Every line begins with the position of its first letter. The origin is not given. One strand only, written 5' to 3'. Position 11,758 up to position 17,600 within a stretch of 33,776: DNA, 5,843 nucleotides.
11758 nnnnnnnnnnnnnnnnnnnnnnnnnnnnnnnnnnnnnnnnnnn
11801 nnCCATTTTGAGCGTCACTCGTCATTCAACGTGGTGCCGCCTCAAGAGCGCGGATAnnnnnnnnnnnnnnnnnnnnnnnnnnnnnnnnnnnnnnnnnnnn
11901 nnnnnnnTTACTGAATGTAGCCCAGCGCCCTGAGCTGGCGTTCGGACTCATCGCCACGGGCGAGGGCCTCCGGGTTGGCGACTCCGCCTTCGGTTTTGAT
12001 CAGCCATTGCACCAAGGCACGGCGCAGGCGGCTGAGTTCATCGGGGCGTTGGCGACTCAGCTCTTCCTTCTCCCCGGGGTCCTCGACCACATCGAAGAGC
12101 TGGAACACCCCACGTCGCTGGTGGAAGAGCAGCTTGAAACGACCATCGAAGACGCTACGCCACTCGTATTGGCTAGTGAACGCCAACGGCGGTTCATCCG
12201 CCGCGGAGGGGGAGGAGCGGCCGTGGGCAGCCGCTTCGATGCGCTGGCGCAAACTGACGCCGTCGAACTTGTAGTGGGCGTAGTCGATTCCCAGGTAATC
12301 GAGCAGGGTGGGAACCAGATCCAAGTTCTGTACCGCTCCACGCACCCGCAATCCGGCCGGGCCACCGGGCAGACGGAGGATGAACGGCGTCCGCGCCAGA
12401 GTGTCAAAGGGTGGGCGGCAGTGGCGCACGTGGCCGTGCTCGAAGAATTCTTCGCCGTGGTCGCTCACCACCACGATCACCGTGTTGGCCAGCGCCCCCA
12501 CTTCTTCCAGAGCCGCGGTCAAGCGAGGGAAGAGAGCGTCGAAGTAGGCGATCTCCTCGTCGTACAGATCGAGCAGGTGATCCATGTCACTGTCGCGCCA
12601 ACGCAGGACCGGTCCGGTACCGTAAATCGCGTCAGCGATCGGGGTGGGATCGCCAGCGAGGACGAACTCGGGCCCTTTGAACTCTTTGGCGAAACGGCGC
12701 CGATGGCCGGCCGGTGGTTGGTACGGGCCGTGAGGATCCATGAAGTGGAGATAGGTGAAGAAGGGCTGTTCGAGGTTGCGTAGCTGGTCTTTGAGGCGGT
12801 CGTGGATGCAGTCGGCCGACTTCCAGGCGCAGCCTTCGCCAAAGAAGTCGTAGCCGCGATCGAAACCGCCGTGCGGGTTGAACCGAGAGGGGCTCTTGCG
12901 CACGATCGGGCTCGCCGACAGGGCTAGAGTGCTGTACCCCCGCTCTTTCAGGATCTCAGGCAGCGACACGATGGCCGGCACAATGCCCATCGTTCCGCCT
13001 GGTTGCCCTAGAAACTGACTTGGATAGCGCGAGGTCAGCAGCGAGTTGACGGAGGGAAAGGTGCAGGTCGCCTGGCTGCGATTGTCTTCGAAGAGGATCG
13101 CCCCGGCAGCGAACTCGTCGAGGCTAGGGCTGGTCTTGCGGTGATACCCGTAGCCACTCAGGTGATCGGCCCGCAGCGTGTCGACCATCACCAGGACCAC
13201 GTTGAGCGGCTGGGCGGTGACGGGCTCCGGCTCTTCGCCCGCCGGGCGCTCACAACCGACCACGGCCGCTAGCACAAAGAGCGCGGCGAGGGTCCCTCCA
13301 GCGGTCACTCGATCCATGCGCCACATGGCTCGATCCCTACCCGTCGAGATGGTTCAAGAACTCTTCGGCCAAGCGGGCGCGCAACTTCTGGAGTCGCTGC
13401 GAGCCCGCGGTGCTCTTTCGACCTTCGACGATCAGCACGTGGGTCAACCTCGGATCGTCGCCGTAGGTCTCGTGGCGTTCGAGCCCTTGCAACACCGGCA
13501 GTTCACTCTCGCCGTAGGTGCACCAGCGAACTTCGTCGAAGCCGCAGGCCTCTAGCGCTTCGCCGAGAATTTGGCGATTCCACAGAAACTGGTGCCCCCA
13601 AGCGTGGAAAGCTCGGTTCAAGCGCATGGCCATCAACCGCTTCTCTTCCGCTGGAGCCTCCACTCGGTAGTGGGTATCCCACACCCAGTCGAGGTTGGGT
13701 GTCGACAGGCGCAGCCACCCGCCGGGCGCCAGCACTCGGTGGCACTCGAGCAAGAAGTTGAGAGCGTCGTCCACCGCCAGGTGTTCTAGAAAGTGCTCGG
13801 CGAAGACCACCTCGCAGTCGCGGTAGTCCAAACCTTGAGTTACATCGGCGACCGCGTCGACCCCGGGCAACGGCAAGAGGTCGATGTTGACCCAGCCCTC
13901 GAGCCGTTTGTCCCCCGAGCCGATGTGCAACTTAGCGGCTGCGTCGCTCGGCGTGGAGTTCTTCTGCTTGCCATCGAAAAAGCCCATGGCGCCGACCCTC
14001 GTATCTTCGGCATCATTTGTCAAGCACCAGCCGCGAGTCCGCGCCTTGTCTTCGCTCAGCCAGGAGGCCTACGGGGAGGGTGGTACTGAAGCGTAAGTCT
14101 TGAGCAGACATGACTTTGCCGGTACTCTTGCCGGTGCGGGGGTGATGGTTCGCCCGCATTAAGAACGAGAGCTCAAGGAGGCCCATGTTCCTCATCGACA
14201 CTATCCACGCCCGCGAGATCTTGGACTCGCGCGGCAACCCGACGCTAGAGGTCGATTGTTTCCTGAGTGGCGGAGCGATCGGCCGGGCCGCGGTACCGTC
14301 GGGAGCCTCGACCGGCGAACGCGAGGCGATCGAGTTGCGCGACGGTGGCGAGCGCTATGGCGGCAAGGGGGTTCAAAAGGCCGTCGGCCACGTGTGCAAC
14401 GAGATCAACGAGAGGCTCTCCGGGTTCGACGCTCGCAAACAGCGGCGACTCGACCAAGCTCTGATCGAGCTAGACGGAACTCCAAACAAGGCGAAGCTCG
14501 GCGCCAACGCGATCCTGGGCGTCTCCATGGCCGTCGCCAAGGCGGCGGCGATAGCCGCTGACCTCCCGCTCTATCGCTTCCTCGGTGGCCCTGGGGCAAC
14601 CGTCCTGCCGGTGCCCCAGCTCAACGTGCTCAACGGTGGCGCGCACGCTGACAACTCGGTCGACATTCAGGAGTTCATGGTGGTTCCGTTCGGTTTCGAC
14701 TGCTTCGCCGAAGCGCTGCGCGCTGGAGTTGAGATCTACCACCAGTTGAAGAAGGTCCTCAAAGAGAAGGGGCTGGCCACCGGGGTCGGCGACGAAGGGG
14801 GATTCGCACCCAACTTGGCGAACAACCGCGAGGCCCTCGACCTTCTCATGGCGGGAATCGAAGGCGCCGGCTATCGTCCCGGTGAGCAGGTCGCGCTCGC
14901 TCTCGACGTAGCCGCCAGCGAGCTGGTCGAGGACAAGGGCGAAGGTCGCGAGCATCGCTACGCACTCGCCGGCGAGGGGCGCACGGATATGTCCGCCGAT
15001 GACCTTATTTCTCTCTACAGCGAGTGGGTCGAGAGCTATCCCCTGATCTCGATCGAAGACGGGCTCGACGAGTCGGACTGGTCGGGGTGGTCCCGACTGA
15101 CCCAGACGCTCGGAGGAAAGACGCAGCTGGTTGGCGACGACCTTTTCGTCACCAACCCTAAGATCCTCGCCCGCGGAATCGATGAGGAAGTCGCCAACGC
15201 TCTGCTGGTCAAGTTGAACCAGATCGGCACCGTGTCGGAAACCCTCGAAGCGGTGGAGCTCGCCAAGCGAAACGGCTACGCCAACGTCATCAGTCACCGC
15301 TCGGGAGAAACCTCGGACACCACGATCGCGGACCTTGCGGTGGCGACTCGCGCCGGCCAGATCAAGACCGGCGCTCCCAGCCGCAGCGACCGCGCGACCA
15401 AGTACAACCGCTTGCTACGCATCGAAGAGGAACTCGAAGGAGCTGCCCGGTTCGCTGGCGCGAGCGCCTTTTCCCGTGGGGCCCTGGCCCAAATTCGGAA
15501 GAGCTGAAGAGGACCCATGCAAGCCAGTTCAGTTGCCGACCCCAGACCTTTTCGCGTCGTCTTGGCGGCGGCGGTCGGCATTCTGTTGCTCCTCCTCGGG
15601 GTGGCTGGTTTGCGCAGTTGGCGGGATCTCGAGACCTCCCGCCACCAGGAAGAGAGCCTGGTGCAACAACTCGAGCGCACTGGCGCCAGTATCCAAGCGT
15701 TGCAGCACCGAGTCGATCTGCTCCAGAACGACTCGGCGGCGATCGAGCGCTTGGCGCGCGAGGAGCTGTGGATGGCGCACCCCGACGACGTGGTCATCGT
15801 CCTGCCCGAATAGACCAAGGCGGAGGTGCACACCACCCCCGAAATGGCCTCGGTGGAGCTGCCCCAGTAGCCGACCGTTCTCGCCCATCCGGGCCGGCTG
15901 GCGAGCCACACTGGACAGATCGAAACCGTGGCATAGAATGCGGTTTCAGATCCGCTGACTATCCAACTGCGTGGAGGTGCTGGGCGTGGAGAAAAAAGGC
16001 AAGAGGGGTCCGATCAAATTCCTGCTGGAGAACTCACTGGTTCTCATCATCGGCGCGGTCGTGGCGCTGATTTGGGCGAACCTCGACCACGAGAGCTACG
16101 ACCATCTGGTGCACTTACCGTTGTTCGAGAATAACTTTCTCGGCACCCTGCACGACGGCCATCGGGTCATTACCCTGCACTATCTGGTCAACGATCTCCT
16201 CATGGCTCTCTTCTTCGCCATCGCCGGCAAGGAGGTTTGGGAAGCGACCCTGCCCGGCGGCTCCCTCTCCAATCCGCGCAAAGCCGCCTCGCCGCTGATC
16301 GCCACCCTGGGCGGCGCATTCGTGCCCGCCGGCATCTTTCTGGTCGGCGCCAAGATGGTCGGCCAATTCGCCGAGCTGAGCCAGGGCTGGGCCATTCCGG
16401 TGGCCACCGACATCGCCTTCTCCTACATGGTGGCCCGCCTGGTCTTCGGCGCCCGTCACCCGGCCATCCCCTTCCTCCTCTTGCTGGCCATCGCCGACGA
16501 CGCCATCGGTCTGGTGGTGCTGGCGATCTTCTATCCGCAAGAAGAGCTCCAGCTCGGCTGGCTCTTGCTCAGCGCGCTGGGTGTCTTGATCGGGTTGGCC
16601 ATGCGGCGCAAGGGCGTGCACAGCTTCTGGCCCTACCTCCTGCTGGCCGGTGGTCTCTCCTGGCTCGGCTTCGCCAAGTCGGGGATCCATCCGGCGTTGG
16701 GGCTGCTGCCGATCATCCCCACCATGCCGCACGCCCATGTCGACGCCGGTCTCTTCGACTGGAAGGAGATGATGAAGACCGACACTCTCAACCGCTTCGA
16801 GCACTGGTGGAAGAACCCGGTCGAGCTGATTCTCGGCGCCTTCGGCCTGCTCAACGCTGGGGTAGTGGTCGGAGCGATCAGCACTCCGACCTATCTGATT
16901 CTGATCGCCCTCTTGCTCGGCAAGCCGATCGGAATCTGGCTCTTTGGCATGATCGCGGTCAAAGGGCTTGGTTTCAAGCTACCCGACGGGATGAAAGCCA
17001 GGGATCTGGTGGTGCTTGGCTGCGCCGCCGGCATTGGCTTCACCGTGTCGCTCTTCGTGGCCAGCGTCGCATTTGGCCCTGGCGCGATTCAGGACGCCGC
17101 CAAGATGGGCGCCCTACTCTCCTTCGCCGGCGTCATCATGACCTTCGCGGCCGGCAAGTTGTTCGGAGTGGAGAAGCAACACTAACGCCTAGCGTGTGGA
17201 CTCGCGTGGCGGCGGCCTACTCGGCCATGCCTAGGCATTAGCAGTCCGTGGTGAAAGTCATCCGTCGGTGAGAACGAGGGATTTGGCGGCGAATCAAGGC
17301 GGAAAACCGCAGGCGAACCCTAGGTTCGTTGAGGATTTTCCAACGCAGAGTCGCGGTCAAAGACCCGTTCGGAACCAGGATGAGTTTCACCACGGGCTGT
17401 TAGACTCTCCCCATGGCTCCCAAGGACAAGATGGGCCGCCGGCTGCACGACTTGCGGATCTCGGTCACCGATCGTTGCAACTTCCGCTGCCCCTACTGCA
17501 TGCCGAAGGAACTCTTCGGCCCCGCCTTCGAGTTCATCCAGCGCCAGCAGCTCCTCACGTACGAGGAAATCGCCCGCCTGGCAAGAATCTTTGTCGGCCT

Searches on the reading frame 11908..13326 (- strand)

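Call 65: search_protein_families(library=pfam, proteins=[window:11908-13326:-], max_evalue=0.001)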
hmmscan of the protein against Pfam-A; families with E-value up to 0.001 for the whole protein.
window:11908-13326:- (472 aa): 3 families
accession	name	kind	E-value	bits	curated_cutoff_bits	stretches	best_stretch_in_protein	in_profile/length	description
PF00884.28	Sulfatase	-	2.4e-45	155.6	25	1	42-347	2-301/301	Sulfatase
PF16347.10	SGSH_C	-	5.3e-07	30.4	29.3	1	307-426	12-134/154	N-sulphoglucosamine sulphohydrolase, C-terminal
PF01663.27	Phosphodiest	-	1.8e-06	28.2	23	0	256-292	185-221/342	Type I phosphodiesterase / nucleotide pyrophosphatase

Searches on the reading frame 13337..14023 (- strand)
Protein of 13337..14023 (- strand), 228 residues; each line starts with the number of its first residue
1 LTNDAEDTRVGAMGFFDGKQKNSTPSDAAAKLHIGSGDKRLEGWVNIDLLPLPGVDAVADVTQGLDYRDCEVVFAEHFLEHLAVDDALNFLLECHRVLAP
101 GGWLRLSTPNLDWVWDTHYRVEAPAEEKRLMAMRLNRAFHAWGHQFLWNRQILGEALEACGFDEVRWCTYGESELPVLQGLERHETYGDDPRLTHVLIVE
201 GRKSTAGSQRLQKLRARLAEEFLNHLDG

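Call 65: search_protein_families(library=pfam, proteins=[window:13337-14023:-], max_evalue=0.001)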
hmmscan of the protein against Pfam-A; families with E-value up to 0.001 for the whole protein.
window:13337-14023:- (228 aa): 2 families
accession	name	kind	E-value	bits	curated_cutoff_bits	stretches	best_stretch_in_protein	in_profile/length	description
PF13489.12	Methyltransf_23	-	3e-07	30.8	27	1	69-163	81-160/164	Methyltransferase domain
PF08241.18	Methyltransf_11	-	6.2e-06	27.2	21.2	1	58-104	48-93/95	Methyltransferase domain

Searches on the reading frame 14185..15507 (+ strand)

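Call 66: search_protein_families(library=pfam, proteins=[window:14185-15507:+], max_evalue=0.001)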
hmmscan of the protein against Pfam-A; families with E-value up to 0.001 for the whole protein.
window:14185-15507:+ (440 aa): 2 families
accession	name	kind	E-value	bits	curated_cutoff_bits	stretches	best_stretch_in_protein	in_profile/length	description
PF00113.28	Enolase_C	-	1.1e-121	406.1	21.5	1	139-429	2-293/296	Enolase, C-terminal TIM barrel domain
PF03952.21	Enolase_N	-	3.2e-56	189.5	35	1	4-133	1-131/131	Enolase, N-terminal domain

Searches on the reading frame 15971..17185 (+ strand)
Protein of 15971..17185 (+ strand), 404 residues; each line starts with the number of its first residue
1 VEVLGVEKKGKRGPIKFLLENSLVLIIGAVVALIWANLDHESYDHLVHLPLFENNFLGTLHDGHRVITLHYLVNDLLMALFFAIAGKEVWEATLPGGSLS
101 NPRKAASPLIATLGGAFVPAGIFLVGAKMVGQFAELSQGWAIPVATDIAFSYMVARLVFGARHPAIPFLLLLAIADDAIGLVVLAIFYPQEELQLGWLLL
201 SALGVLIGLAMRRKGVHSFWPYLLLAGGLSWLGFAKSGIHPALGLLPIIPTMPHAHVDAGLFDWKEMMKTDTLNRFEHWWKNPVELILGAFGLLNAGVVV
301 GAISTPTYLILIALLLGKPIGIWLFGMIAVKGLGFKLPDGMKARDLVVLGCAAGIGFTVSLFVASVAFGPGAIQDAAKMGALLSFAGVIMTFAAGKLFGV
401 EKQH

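Call 66: search_protein_families(library=pfam, proteins=[window:15971-17185:+], max_evalue=0.001)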
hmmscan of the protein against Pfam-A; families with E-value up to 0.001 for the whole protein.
window:15971-17185:+ (404 aa): 1 family
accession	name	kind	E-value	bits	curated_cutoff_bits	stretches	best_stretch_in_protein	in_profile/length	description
PF06965.17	Na_H_antiport_1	-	9.9e-68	229.1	23.5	1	21-384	10-362/374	Na+/H+ antiporter 1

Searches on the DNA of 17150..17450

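Call 85: search_rna_families(source=window, start=17150, end=17450, threshold=evalue, max_evalue=1)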
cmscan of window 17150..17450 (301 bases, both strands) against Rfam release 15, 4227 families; matches with E-value up to 1: 0.
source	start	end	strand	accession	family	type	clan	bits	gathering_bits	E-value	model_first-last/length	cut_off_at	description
